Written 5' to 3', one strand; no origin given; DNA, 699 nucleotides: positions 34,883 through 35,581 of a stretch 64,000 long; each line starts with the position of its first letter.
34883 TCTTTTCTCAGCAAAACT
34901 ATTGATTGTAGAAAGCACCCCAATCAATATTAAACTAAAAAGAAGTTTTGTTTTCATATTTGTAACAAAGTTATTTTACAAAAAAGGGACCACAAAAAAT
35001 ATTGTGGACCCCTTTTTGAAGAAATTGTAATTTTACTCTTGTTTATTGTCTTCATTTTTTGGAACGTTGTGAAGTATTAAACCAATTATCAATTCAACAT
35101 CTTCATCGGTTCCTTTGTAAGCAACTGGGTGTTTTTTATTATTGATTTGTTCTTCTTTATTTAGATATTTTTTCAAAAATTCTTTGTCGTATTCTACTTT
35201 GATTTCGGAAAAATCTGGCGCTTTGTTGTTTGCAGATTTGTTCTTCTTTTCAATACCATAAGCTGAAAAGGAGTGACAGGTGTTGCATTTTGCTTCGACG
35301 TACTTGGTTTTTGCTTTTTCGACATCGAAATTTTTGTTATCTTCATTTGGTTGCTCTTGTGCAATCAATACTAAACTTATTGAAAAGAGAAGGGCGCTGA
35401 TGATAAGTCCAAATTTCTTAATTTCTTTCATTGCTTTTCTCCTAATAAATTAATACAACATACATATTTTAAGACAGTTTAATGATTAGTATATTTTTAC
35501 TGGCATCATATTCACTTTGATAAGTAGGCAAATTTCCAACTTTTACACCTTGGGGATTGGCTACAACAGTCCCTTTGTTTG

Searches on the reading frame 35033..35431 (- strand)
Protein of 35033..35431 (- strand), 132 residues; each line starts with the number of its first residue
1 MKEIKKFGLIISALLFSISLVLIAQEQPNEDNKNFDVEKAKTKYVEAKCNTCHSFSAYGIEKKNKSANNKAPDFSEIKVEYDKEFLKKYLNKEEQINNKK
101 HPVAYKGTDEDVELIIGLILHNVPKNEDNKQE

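Call 3: search_protein_families(library=pfam, proteins=[window:35033-35431:-], max_evalue=1)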
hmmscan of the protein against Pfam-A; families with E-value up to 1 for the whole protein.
window:35033-35431:- (132 aa): 1 family
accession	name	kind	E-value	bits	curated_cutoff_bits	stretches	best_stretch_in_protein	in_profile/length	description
PF00034.26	Cytochrom_C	-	0.00095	20.9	21.3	1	37-98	1-54/90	Cytochrome c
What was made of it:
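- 35033..35431 (-): Small monohaem class-I-like cytochrome c (132 aa, CNTCH) with an N-terminal signal or anchor. PF00034, 20.9 bits, just under the cut-off (call 3).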

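Call 4: search_protein_families(library=ncbifam, proteins=[window:35033-35431:-], max_evalue=1)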
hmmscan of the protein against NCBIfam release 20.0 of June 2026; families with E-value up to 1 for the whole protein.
window:35033-35431:- (132 aa): 4 families
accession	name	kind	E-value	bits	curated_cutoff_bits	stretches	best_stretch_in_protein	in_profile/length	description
NF007260.0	PRK09710.1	equivalog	0.018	15.7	113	1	39-64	20-45/64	type I toxin-antitoxin system endodeoxyribonuclease toxin RalR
NF045614.1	efflu_CzcI_Cupr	equivalog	0.075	13.7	100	1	26-68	49-91/124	cation efflux protein, CzcI family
NF050122.1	bc1_QcrC_actin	exception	0.085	12.2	200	1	21-62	24-65/253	cytochrome bc1 complex diheme cytochrome c subunit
TIGR02864.1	spore_sspO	equivalog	0.28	11.8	30.55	1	80-100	25-45/50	small acid-soluble spore protein SspO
